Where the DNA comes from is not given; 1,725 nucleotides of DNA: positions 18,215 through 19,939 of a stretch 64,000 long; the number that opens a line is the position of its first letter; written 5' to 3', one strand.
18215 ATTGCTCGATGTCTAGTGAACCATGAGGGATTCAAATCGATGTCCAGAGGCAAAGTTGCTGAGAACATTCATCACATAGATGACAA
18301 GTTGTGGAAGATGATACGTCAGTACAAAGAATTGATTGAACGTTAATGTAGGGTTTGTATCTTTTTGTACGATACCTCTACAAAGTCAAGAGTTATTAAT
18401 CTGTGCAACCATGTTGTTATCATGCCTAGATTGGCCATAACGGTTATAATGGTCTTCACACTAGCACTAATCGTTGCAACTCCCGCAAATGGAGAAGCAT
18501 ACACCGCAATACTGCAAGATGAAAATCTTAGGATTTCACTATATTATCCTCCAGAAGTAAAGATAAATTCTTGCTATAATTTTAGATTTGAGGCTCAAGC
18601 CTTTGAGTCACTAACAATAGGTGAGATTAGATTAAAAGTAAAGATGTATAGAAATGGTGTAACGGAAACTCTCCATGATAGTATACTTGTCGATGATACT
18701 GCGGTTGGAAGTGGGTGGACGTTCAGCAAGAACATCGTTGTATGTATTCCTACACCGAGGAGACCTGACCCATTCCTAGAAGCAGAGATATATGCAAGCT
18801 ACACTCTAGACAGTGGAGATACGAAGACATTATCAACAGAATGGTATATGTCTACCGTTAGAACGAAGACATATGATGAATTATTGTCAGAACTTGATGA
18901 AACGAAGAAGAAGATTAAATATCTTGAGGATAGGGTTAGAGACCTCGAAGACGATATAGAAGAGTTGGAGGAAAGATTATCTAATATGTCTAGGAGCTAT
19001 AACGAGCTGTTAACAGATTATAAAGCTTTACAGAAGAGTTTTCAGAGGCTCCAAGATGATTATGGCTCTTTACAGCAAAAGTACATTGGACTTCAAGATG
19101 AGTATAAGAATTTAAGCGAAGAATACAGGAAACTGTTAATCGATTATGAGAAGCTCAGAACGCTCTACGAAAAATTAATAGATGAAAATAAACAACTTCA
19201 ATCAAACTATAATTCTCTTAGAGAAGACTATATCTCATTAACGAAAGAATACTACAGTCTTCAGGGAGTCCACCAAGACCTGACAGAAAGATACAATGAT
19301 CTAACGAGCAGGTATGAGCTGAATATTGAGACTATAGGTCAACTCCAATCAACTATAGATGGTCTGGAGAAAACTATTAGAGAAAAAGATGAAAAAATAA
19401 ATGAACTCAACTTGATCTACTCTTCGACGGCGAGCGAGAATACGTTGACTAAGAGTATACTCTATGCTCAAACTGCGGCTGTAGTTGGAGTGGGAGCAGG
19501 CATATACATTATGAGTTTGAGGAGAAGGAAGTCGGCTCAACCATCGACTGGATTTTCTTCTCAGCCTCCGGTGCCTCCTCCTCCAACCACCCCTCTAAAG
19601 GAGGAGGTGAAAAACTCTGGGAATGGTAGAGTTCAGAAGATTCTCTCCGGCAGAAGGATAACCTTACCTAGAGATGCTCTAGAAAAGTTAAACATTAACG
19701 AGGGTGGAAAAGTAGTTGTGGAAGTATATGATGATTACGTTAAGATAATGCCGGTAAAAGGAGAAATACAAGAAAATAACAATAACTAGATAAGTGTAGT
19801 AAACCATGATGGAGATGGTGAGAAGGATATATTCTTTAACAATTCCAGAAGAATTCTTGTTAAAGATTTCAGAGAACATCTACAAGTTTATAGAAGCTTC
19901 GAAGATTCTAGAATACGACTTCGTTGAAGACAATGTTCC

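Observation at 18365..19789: Membrane-spanning protein with extracellular coiled-coil stalk and a cytoplasmic AbrB/MazE-like DNA-binding domain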

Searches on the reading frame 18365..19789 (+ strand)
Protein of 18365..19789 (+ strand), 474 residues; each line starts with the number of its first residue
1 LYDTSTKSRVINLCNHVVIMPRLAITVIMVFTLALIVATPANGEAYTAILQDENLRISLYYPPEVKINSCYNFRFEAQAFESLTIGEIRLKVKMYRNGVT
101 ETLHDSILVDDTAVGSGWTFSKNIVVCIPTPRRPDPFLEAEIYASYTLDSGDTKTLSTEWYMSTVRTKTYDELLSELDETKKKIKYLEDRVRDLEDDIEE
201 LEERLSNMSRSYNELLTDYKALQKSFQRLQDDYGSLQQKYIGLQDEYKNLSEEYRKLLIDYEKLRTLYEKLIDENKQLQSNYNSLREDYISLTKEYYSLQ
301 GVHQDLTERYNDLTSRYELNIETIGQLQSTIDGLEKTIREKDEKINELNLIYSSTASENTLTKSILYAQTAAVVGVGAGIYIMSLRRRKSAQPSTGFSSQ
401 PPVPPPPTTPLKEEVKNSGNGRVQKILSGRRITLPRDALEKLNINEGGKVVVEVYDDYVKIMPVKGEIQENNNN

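Call 3: search_protein_families(library=pfam, proteins=[window:18365-19789:+], max_evalue=1)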
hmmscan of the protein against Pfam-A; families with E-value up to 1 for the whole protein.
window:18365-19789:+ (474 aa): 110 families (the best 25 are shown)
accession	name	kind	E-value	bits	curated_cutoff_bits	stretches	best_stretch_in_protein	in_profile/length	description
PF10473.14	CENP-F_leu_zip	-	2.4e-06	28.1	34.5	2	171-253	6-88/140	Leucine-rich repeats of kinetochore protein Cenp-F/LEK1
PF11559.13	ADIP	-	2.6e-06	28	34.3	2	167-240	58-131/151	Afadin- and alpha -actinin-Binding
PF03961.19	FapA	-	4.5e-06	26.9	31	2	164-252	138-231/272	Flagellar Assembly Protein A beta solenoid domain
PF08614.16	ATG16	-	8e-06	26.6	33.7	1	173-258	86-171/200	Autophagy protein 16 (ATG16)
PF06005.17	ZapB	-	1.2e-05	26.1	31.5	2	186-239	8-61/71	Cell division protein ZapB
PF24423.1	OVT1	-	1.9e-05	25.4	30.9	2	169-230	9-70/100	Major antigen, helical domain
PF04014.23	MazE_antitoxin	-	3.5e-05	24.1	24.7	1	431-468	9-47/48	Antidote-toxin recognition MazE, bacterial antitoxin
PF06008.19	Laminin_I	-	3.9e-05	24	34.6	2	168-239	26-97/259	Laminin Domain I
PF17078.10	SHE3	-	6.3e-05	23.2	30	2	288-354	11-77/228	SWI5-dependent HO expression protein 3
PF25450.1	Rab11-FIP3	-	6.6e-05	23.6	31.9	1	178-257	35-115/125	Rab11-FIP3-like domain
PF10498.14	IFT57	-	8e-05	22.2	40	2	154-257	214-315/360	Intra-flagellar transport protein 57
PF13851.11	GAS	-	8.9e-05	22.4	32.3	1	166-247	76-158/200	Growth-arrest specific micro-tubule binding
PF04136.21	COG3_N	-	0.00011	22.6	27.9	2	203-262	4-63/147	Conserved oligomeric Golgi complex subunit 3, N-terminal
PF07926.17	TPR_MLP1_2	-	0.00013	22.4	36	1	171-277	4-110/129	TPR/MLP1/MLP2-like protein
PF11932.13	DUF3450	-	0.00032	20.5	32.6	2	221-307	13-99/241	Protein of unknown function (DUF3450)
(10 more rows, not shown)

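Call 4: search_protein_families(library=ncbifam, proteins=[window:18365-19789:+], max_evalue=1)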
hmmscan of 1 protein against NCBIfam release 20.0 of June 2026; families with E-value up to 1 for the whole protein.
window:18365-19789:+ (474 aa): 48 families (the best 25 are shown)
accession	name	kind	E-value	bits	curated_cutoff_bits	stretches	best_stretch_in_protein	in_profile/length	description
TIGR02168.1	SMC_prok_B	equivalog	1e-13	50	567.35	1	166-358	677-869/1181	chromosome segregation protein SMC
TIGR04211.1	SH3_and_anchor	equivalog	1.8e-11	44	65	2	257-390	57-193/198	TIGR04211 family SH3 domain-containing protein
TIGR02169.1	SMC_prok_A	equivalog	2.5e-09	35.4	729.4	1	171-356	284-469/1165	chromosome segregation protein SMC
NF045487.1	ASRP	equivalog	6.7e-09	34.9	300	2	169-289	356-476/593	archaea-specific SMC-related protein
TIGR04523.1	Mplasa_alph_rch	subfamily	5.2e-08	31.3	270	1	175-349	370-544/745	helix-rich protein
NF003034.1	PRK03918.1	equivalog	5.7e-08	31.2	700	1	170-350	226-412/878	DNA double-strand break repair ATPase Rad50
NF041034.1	Rad50_Sulf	equivalog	7e-07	27.5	1000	1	170-352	442-610/872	DNA double-strand break repair ATPase Rad50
NF040788.1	S-lay_SlaB_Mtsph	equivalog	2.1e-06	26.9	700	2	180-252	306-378/416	S-layer protein SlaB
NF047515.1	SpiroCoCo_C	equivalog_domain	1.3e-05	24.5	125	2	168-230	152-214/313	SpiroCoCo family coiled-coil protein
NF045780.1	TrlF_fam_ATP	equivalog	3.6e-05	22.7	350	1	164-358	469-673/944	TrlF family AAA-like ATPase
NF002572.0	PRK02224.1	equivalog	3.7e-05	22.2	1087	1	168-349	244-425/888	DNA double-strand break repair ATPase Rad50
NF041035.1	Rad50_Halo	equivalog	5.1e-05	21.8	1000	1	169-348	245-431/883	DNA double-strand break repair ATPase Rad50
TIGR01439.1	lp_hng_hel_AbrB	domain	0.00011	21.8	28.3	1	430-464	8-43/44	transcriptional regulator, AbrB family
NF053563.1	Rkd4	equivalog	0.00018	19.8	860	1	184-348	204-362/747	arcadin-4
TIGR02473.1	flagell_FliJ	equivalog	0.00022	21.6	50.45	2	266-348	6-87/141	flagellar export protein FliJ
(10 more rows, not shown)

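Call 5: find_homologous_proteins(query=window:18365-19789:+, max_evalue=0.001)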
Query window:18365-19789:+ (474 aa): 20 proteins with E <= 0.001 among 8000 candidates.
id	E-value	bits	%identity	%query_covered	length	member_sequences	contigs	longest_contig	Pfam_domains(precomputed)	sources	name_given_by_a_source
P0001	0.0e+0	1022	99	100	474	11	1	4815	PF06005.19,PF24423.3,PF08614.17,PF10805.15,PF25450.2,PF19220.7,PF24161.2,PF10473.15,PF03961.20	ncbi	-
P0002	2.6e-225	766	77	95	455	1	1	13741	PF13851.12,PF10046.15,PF04014.24,PF25450.2,PF07926.18,PF10473.15,PF09728.15,PF06005.19,PF08614.17,PF11559.14,PF06008.20,PF19220.7,PF03938.20,PF24161.2,PF06419.18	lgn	-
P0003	2.4e-220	750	77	94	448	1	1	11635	PF06005.19,PF04136.22,PF11559.14,PF19220.7,PF03938.20,PF24161.2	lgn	-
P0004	4.9e-214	729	73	95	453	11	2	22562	PF13851.12,PF13870.12,PF25526.2,PF10498.15,PF04014.24,PF25450.2,PF28231.1,PF10473.15,PF06005.19,PF08614.17,PF11559.14,PF28420.1,PF19220.7,PF24161.2,PF24319.3,PF20492.4,PF03961.20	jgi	jgi:AbrB family looped-hinge helix DNA binding protein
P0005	1.8e-207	707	72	95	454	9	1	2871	PF08317.17,PF12325.14,PF10498.15,PF04014.24,PF25450.2,PF04108.18,PF10473.15,PF06005.19,PF04136.22,PF08614.17,PF11559.14,PF28420.1,PF02183.24,PF19220.7,PF24161.2,PF24319.3,PF03961.20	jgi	jgi:AbrB family looped-hinge helix DNA binding protein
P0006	8.3e-201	686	70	95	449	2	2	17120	PF13851.12,PF25526.2,PF10046.15,PF04014.24,PF10473.15,PF06005.19,PF08614.17,PF11559.14,PF19220.7,PF24161.2,PF24319.3,PF20492.4,PF03961.20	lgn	-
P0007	1.6e-199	681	68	96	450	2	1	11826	PF13851.12,PF25526.2,PF10498.15,PF04014.24,PF25450.2,PF10473.15,PF09728.15,PF06005.19,PF08614.17,PF11559.14,PF06008.20,PF19220.7,PF03938.20,PF24161.2,PF06419.18,PF03961.20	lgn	-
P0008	7.2e-195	666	65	96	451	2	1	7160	PF25526.2,PF10498.15,PF04014.24,PF25450.2,PF04108.18,PF10473.15,PF09728.15,PF06005.19,PF04136.22,PF08614.17,PF11559.14,PF25762.2,PF23649.2,PF06008.20,PF19220.7,PF03938.20,PF24161.2,PF04977.21,PF03961.20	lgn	-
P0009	8.8e-189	646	64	96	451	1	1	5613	PF06005.19,PF08614.17,PF11559.14,PF25526.2,PF10498.15,PF04014.24,PF06008.20,PF19220.7,PF24161.2,PF06419.18,PF10473.15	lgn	-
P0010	3.6e-169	581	59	95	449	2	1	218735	PF13851.12,PF13870.12,PF04014.24,PF25450.2,PF10473.15,PF06005.19,PF24423.3,PF08614.17,PF19220.7,PF04102.18,PF06160.18,PF24161.2,PF03961.20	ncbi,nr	ncbi:MAG: AbrB/MazE/SpoVT family DNA-binding domain-containing protein [Nitrososphaeria archaeon]|nr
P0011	2.3e-161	556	57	96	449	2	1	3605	PF14932.12,PF06005.19,PF11559.14,PF04014.24,PF23649.2,PF24161.2,PF10473.15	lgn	-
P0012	1.1e-139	484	51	91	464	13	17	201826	PF17078.11,PF13851.12,PF06005.19,PF12325.14,PF08614.17,PF10498.15,PF04014.24,PF25450.2,PF19220.7,PF24161.2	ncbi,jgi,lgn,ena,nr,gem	ncbi:MAG: hypothetical protein L4877_00170 [Aigarchaeota archaeon]|nr:hypothetical protein [Candidat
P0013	2.1e-137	477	50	96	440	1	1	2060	PF13851.12,PF06005.19,PF04136.22,PF24423.3,PF04014.24,PF06008.20,PF24161.2,PF03961.20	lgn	-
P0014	2.6e-128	447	47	94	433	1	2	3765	PF13851.12,PF13870.12,PF28422.1,PF10473.15,PF17078.11,PF11559.14,PF06810.18,PF07321.18,PF07889.18,PF16740.11,PF26052.1,PF03961.20,PF12325.14,PF10498.15,PF10046.15,PF04014.24,PF02403.28,PF07888.17,PF11932.14,PF06005.19,PF04136.22,PF08614.17,PF23649.2,PF19220.7,PF06160.18,PF24161.2,PF06419.18,PF23153.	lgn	-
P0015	1.6e-106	375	43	93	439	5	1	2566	PF13851.12,PF12325.14,PF13870.12,PF04014.24,PF07926.18,PF02403.28,PF28422.1,PF17078.11,PF06005.19,PF04136.22,PF08614.17,PF24161.2,PF06419.18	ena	-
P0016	1.0e-104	369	43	94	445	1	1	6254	PF17078.11,PF13851.12,PF06005.19,PF04136.22,PF13870.12,PF08614.17,PF04014.24,PF07926.18,PF02403.28,PF24161.2,PF06419.18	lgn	-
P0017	2.8e-102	361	42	91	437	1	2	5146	PF13851.12,PF12325.14,PF13870.12,PF04014.24,PF28422.1,PF17078.11,PF06005.19,PF04136.22,PF08614.17,PF06103.17,PF24161.2,PF06419.18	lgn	-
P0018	1.1e-62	230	33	91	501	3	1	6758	PF13870.12,PF04014.24,PF07926.18,PF04108.18,PF26095.1,PF09728.15,PF17078.11,PF06005.19,PF28175.1,PF19220.7,PF24161.2,PF06419.18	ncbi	-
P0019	6.1e-61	225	32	91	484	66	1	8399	PF09728.15,PF17078.11,PF06005.19,PF04513.18,PF13870.12,PF04014.24,PF25450.2,PF04108.18,PF19220.7,PF24161.2,PF06419.18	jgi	jgi:predicted nuclease with TOPRIM domain/bifunctional DNA-binding transcriptional regulator/antitox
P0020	2.1e-56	210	32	95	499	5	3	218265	PF09728.15,PF13851.12,PF06005.19,PF13870.12,PF04014.24,PF28175.1,PF19220.7,PF24161.2,PF06419.18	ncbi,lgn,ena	-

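Call 9: find_encoding_contigs(protein=P0010, flank=6000, max_places=2)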
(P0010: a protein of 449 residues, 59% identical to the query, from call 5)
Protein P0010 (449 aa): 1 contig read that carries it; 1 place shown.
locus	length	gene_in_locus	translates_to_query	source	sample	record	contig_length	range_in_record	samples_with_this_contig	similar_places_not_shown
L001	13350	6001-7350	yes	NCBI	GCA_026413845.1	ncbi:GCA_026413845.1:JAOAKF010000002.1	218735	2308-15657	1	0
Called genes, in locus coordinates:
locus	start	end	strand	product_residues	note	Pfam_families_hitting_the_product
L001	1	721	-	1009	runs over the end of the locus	PF02384:N6_Mtase, PF20473:MmeI_Mtase (faint), PF07669:Eco57I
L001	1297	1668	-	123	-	-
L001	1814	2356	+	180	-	PF06177:QueT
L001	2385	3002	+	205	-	-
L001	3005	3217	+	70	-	-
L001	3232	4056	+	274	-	PF00800:PDT, PF01842:ACT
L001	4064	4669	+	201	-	PF13238:AAA_18, PF01202:SKI (weak)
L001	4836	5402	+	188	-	PF06941:NT5C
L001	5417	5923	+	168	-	PF01472:PUA, PF26292:PUA_elF2D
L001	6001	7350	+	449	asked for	PF03961:FapA (faint), PF10473:CENP-F_leu_zip (faint), PF24161:CCDC39, PF25450:Rab11-FIP3 (faint), PF04102:SlyX (faint), PF08614:ATG16 (weak), PF19220:Rod_CreS, PF04014:MazE_antitoxin (weak), +5 more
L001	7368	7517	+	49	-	-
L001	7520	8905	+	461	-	PF01425:Amidase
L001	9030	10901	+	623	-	PF02730:AFOR_N, PF01314:AFOR_C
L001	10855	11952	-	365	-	PF01546:Peptidase_M20, PF07687:M20_dimer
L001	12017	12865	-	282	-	PF22626:LysX_preATP_grasp, PF02655:ATP-grasp_3 (weak), PF08443:RimK, PF07478:Dala_Dala_lig_C (faint)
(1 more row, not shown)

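Call 10: find_encoding_contigs(protein=P0012, flank=6000, max_places=2)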
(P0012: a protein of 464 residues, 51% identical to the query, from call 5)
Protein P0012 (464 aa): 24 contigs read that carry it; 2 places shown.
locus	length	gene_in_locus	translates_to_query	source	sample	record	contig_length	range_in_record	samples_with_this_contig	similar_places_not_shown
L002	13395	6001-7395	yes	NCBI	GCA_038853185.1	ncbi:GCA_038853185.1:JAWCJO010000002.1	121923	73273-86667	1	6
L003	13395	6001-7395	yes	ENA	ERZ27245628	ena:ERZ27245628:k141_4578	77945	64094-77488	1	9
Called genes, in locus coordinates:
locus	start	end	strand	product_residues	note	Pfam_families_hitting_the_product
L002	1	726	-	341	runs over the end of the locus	-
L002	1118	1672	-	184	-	PF03994:DUF350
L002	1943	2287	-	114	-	-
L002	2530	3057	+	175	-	PF06177:QueT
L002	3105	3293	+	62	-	-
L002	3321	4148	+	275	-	PF00800:PDT, PF01842:ACT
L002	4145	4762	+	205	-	PF13238:AAA_18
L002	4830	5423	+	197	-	PF06941:NT5C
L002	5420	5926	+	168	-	PF01472:PUA, PF26292:PUA_elF2D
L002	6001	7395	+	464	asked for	PF06005:ZapB (faint), PF08614:ATG16 (faint), PF10498:IFT57 (faint), PF12325:TMF_TATA_bd (weak), PF13851:GAS (faint), PF19220:Rod_CreS, PF24161:CCDC39, PF04014:MazE_antitoxin (weak), +2 more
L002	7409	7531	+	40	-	-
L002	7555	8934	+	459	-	PF01425:Amidase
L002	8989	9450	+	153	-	-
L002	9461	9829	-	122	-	PF03091:CutA1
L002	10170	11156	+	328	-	PF01497:Peripla_BP_2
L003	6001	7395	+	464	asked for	PF06005:ZapB (faint), PF08614:ATG16 (faint), PF10498:IFT57 (faint), PF12325:TMF_TATA_bd (weak), PF13851:GAS (faint), PF19220:Rod_CreS, PF24161:CCDC39, PF04014:MazE_antitoxin (weak), +2 more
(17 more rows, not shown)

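Call 11: find_encoding_contigs(protein=P0020, flank=6000, max_places=2)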
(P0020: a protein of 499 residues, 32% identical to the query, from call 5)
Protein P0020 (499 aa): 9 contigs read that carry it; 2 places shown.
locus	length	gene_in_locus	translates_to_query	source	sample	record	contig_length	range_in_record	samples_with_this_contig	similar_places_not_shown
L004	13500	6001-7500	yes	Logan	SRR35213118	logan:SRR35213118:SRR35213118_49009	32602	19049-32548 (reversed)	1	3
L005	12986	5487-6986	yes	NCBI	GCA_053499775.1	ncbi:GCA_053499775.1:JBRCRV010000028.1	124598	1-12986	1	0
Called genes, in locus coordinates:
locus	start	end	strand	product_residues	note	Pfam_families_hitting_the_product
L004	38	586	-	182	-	PF01994:Trm56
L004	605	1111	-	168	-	PF02002:TFIIE_alpha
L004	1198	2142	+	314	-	PF00005:ABC_tran (weak)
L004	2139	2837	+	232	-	-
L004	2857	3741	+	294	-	PF02629:CoA_binding, PF13380:CoA_binding_2 (weak), PF00549:Ligase_CoA, PF13607:Succ_CoA_lig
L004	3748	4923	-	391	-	PF00266:Aminotran_5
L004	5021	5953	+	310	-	PF00389:2-Hacid_dh, PF02826:2-Hacid_dh_C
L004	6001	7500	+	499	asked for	PF06005:ZapB (faint), PF06419:COG6_N (faint), PF09728:Taxilin (faint), PF13870:CCDC113_CCDC96_CC (weak), PF19220:Rod_CreS (weak), PF13851:GAS (weak), PF24161:CCDC39 (weak), PF04014:MazE_antitoxin, +1 more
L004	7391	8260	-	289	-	PF00056:Ldh_1_N, PF02866:Ldh_1_C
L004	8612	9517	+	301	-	PF00753:Lactamase_B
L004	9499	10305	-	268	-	PF00149:Metallophos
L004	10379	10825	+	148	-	PF01814:Hemerythrin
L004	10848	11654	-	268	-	-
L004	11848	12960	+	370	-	-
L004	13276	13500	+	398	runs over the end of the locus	PF07690:MFS_1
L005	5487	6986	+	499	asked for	PF06005:ZapB (faint), PF06419:COG6_N (faint), PF09728:Taxilin (faint), PF13870:CCDC113_CCDC96_CC (weak), PF19220:Rod_CreS (weak), PF13851:GAS (weak), PF24161:CCDC39 (weak), PF04014:MazE_antitoxin, +1 more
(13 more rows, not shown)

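Call 16: find_related_loci(query=A1, collection=genome_contigs, flank=6000)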
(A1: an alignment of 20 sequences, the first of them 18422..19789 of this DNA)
Query A1 (455 aa) in genome_contigs; peptide patterns used: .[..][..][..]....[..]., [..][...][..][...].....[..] (x = any residue, [..] = any of these).
63 stretches matched a pattern; 41 encode a relative of the query (tblastn E <= 1e-3); 41 distinct loci.
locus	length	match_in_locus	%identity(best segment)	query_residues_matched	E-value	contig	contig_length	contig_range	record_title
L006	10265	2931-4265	74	1-446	0e+0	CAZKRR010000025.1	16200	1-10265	MAG TPA_asm: uncultured Nitrososphaeria archaeon isolate SRP104967_co1_24 genome assembly, contig: NODE_1200_length_1620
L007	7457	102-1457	71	1-452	0e+0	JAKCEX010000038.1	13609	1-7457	MAG: Candidatus Geocrenenecus arthurdayi isolate LGB-05.bin.6 NODE_1600_length_13609_cov_91.304928, whole genome shotgun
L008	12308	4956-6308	69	1-455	0e+0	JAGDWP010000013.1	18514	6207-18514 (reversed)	MAG: Nitrososphaerales archaeon isolate KUA_Bin06 NODE_545_length_18514_cov_15.235116, whole genome shotgun sequence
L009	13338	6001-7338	59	1-451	7e-177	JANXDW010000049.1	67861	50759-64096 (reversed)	MAG: Aigarchaeota archaeon isolate SKYB24 k141_262994, whole genome shotgun sequence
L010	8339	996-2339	57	1-454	2e-165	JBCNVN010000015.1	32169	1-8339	MAG: Candidatus Caldarchaeales archaeon isolate DT_Bin_20 contig15, whole genome shotgun sequence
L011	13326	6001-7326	51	20-452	9e-132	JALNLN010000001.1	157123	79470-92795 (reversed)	MAG: Candidatus Geocrenenecus dongiae isolate ZZQ.bins.17.201803 NODE_63_length_157123_cov_21.250682, whole genome shotg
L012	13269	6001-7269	43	3-445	4e-113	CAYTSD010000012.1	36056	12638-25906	MAG TPA_asm: uncultured Nitrososphaeria archaeon isolate binchicken_co80_166 genome assembly, contig: NODE_182_length_36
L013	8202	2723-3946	41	15-448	4e-100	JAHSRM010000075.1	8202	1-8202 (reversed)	MAG: Candidatus Benthortus lauensis isolate T2-175 k151_236900, whole genome shotgun sequence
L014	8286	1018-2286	39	1-448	1e-95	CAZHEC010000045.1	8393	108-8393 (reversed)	MAG TPA_asm: uncultured Nitrososphaeria archaeon isolate SRP163575_co2_204 genome assembly, contig: NODE_11105_length_83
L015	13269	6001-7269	36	7-455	2e-79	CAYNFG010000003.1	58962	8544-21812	MAG TPA_asm: uncultured Nitrososphaeria archaeon isolate SRP141559_co1_273 genome assembly, contig: NODE_127_length_5896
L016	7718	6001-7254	34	6-448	2e-76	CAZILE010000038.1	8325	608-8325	MAG TPA_asm: uncultured Nitrososphaeria archaeon isolate binchicken_co6_528 genome assembly, contig: NODE_11006_length_8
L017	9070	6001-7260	35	2-451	4e-76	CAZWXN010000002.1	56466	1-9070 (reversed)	MAG TPA_asm: uncultured Nitrososphaeria archaeon isolate SRP104967_co1_10 genome assembly, contig: NODE_148_length_56466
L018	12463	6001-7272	34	1-451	3e-75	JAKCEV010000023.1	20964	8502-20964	MAG: Candidatus Wolframiiraptor allenii isolate LGB-01.bin.22 NODE_421_length_20964_cov_17.433593, whole genome shotgun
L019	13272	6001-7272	34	1-451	9e-75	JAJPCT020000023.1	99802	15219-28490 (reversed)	MAG: Candidatus Wolframiiraptor gerlachensis isolate A8 NODE_70_length_99802_cov_3_748563, whole genome shotgun sequence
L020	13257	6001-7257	35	3-446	7e-74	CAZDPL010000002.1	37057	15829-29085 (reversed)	MAG TPA_asm: uncultured Nitrososphaeria archaeon isolate binchicken_co184_688 genome assembly, contig: NODE_1475_length_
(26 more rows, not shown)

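Call 49: predict_structure(alignment_id=A1)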
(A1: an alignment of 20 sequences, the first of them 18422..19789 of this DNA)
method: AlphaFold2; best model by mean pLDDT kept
length: 455 residues; sequences in the alignment: 20
mean_pLDDT: 75.2   pTM: 0.37
mean pLDDT of the five models: 75.2, 72.9, 72.4, 71.0, 67.4
residues with pLDDT >= 90: 193; 70-90: 117; 50-70: 52; < 50: 93
segments of 3 or more residues with pLDDT < 50: 16-24, 335-409, 447-455
pLDDT, mean of each block of 10 residues (from residue 1): 66 51 63 91 88 92 93 85 91 90 90 78 93 91 86 90 97 98 97 97 97 97 96 96 96 95 94 90 86 82 73 73 66 48 31 30 34 34 38 30 35 67 70 69 57 30
secondary structure, 60 per line:
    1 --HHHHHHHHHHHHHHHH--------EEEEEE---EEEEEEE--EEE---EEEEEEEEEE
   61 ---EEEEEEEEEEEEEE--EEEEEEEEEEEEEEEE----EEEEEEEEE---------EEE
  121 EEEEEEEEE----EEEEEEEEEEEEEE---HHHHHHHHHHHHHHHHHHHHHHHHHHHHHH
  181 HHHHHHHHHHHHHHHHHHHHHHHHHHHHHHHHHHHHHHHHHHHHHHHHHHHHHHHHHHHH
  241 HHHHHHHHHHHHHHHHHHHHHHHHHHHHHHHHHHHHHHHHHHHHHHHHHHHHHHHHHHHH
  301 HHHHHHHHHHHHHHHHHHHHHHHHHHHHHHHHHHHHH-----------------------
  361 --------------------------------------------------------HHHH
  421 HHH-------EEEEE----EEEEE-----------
elements in order: H3-18 E27-32 E36-42 E45-47 E51-60 E64-77 E80-95 E100-108 E118-129 E134-147 H151-337 H417-423 E431-435 E440-444

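Call 92: search_protein_families(library=pfam, proteins=[L015:7312-8082:+, L015:8086-9090:-, L015:4890-5873:-], max_evalue=0.01)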
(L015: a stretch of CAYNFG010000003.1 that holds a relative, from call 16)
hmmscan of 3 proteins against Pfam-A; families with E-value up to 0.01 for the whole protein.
L015:7312-8082:+ (256 aa): 2 families
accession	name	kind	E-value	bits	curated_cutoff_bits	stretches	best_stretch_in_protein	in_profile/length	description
PF04055.27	Radical_SAM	-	2.5e-20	73.8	29.5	1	46-208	5-165/166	Radical SAM superfamily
PF13353.11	Fer4_12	-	2.6e-05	25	22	1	46-132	13-96/137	4Fe-4S single cluster domain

L015:8086-9090:- (334 aa): 3 families
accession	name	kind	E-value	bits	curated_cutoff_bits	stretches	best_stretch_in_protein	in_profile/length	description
PF04055.27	Radical_SAM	-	3e-28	99.5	29.5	1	12-161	5-165/166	Radical SAM superfamily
PF13353.11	Fer4_12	-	4.1e-05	24.3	22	1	9-118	10-128/137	4Fe-4S single cluster domain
PF13186.11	SPASM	-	0.0056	17.4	21.5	0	237-293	6-67/67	Iron-sulfur cluster-binding domain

L015:4890-5873:- (327 aa): 0 families
